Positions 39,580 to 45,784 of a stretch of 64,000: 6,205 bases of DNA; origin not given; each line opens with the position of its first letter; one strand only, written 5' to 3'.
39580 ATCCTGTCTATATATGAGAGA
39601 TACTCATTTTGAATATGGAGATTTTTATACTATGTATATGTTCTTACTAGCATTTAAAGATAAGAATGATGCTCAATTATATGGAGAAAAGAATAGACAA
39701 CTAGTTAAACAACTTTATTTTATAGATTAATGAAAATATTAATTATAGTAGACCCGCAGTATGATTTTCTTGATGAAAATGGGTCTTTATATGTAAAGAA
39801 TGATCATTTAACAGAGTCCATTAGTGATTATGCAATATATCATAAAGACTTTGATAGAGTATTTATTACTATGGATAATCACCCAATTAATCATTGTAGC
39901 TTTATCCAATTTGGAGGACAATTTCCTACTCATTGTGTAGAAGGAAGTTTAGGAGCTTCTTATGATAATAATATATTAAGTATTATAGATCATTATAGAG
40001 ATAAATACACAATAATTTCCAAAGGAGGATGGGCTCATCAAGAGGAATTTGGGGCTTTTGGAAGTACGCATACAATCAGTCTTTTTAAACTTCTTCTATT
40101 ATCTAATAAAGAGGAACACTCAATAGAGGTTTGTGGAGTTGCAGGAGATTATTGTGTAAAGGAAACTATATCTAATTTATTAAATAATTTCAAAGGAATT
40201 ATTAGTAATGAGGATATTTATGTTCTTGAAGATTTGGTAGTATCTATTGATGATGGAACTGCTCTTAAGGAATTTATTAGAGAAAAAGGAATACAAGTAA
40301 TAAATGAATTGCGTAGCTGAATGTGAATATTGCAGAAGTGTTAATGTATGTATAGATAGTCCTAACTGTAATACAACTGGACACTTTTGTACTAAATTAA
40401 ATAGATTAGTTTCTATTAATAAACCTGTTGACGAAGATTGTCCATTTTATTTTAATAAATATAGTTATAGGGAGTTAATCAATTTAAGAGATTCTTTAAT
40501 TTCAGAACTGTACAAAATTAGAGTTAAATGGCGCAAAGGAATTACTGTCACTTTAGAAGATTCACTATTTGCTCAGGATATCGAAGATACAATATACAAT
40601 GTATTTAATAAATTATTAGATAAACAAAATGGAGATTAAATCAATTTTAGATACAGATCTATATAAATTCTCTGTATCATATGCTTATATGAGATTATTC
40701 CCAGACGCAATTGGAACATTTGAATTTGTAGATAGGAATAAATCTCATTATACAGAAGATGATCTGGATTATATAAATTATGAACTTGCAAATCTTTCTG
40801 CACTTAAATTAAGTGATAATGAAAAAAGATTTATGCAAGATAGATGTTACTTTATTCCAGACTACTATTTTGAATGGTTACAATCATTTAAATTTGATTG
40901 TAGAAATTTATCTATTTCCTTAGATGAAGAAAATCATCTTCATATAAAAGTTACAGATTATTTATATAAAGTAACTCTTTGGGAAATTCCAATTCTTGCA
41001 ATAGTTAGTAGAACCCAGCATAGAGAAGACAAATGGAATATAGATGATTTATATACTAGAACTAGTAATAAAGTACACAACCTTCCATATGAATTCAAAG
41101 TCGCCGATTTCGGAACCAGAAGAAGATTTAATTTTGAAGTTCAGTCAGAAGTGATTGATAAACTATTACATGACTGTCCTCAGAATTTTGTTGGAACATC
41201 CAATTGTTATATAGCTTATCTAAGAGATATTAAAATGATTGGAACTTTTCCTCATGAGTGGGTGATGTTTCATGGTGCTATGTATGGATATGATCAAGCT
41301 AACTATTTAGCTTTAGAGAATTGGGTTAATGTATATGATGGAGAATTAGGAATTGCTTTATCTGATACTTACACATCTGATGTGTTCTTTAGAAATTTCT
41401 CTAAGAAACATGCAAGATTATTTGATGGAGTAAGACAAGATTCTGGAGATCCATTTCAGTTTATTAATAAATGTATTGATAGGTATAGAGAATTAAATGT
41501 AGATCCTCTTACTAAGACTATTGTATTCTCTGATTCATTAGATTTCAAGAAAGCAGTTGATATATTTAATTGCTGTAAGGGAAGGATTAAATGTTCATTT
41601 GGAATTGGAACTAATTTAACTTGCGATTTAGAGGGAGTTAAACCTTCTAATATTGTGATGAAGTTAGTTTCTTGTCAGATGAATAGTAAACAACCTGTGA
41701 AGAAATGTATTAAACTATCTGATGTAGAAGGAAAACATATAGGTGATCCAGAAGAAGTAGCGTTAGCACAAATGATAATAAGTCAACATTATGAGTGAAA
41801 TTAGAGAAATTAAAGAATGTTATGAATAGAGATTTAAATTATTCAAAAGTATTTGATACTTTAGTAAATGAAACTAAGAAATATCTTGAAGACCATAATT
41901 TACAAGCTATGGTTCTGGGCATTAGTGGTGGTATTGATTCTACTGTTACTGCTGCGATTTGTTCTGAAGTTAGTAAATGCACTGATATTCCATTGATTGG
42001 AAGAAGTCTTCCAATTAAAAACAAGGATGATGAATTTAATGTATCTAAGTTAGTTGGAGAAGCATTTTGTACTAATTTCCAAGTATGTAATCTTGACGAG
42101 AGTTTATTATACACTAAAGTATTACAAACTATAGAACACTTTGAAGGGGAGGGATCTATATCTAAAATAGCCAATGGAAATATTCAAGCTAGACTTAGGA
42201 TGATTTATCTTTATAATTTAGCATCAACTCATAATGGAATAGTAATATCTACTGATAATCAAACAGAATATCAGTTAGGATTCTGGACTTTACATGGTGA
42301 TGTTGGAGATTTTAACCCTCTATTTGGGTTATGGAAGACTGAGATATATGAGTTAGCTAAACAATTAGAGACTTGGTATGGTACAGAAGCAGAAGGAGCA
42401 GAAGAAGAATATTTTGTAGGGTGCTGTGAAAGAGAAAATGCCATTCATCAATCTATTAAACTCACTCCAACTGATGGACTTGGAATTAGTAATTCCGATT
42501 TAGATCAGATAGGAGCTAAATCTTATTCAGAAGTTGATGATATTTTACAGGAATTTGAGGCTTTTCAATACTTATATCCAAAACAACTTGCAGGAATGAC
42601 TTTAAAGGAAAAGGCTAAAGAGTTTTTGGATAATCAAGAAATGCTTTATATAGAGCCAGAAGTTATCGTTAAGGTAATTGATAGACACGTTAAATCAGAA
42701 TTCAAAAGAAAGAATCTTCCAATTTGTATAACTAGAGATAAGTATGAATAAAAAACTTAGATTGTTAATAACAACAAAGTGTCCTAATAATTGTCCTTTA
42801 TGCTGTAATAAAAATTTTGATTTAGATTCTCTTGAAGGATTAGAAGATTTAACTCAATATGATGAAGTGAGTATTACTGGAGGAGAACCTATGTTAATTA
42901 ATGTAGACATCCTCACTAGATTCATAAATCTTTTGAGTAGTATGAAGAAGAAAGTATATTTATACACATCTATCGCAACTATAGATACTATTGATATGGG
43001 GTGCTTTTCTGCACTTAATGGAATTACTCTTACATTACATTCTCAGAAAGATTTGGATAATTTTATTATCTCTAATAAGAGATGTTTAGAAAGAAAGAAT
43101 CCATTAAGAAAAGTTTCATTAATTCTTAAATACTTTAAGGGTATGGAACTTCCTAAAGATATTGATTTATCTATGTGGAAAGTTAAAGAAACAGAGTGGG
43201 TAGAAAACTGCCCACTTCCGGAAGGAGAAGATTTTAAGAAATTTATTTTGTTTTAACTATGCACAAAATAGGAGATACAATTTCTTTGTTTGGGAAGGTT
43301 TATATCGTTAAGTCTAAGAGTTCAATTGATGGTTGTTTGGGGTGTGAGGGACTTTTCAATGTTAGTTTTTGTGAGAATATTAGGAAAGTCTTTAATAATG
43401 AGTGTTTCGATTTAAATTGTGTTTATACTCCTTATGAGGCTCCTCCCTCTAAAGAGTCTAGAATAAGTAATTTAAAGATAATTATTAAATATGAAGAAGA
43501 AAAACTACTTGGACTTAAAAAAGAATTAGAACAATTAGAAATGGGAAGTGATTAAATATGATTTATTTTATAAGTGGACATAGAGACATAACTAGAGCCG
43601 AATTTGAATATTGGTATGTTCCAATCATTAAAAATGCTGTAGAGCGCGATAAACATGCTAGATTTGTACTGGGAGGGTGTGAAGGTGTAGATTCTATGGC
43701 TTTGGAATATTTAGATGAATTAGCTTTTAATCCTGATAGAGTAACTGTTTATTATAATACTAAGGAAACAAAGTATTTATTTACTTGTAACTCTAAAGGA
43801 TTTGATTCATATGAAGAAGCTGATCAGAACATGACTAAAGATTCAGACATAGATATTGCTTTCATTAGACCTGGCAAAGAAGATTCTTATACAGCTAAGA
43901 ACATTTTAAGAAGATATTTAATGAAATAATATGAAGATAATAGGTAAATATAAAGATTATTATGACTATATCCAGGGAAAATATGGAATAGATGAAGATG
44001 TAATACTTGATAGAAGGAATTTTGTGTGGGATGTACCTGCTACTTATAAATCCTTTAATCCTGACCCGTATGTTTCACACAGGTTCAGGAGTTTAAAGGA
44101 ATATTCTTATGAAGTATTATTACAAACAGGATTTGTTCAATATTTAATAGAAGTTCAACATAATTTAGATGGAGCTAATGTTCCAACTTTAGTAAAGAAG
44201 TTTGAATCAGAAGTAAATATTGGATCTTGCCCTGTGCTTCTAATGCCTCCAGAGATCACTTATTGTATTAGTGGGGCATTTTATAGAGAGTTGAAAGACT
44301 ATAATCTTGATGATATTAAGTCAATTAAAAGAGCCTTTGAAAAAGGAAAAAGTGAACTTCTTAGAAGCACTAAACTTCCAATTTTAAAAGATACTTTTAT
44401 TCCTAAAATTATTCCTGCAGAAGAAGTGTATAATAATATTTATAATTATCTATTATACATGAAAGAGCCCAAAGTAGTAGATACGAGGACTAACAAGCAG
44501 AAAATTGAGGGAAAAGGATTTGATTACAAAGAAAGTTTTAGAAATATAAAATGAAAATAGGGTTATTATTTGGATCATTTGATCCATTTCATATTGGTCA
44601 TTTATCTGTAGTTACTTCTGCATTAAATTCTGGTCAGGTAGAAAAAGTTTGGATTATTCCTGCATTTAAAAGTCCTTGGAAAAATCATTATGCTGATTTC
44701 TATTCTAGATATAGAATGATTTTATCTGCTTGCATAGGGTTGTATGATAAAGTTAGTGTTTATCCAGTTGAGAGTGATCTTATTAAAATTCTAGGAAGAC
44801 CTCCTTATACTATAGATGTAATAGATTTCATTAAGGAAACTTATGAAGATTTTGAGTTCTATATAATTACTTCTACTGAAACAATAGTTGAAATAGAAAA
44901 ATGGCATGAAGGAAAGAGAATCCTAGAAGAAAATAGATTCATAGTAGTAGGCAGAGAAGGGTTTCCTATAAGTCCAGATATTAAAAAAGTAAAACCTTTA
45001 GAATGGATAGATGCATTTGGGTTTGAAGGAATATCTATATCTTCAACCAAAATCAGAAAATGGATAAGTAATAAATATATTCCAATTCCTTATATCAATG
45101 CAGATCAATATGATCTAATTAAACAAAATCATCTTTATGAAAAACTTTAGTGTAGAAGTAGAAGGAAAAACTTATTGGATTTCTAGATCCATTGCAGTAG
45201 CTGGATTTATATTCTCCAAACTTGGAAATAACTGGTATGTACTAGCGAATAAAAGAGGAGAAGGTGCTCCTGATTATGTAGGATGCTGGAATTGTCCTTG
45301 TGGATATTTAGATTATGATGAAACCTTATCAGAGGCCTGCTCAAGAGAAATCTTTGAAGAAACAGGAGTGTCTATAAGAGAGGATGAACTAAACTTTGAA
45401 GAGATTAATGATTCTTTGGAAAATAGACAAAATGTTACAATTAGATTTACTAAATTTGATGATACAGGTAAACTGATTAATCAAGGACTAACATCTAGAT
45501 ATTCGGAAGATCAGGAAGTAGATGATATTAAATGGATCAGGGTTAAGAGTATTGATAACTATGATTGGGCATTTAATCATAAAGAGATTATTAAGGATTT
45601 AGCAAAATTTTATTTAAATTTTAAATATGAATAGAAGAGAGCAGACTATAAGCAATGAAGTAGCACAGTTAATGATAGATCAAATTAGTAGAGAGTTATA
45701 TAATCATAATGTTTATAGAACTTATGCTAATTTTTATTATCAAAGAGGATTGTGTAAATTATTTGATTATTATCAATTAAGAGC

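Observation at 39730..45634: Complete Preiss-Handler NAD+ synthesis route (PncA, PncB, NadD, NadE) plus Nudix hydrolase encoded by a phage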

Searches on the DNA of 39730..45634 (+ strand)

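Call 5: search_dna_similar(query=window:39730-45634:+, collection=phages, mode=near, max_rows=20)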
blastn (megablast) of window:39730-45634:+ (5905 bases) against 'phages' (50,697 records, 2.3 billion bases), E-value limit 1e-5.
No match.
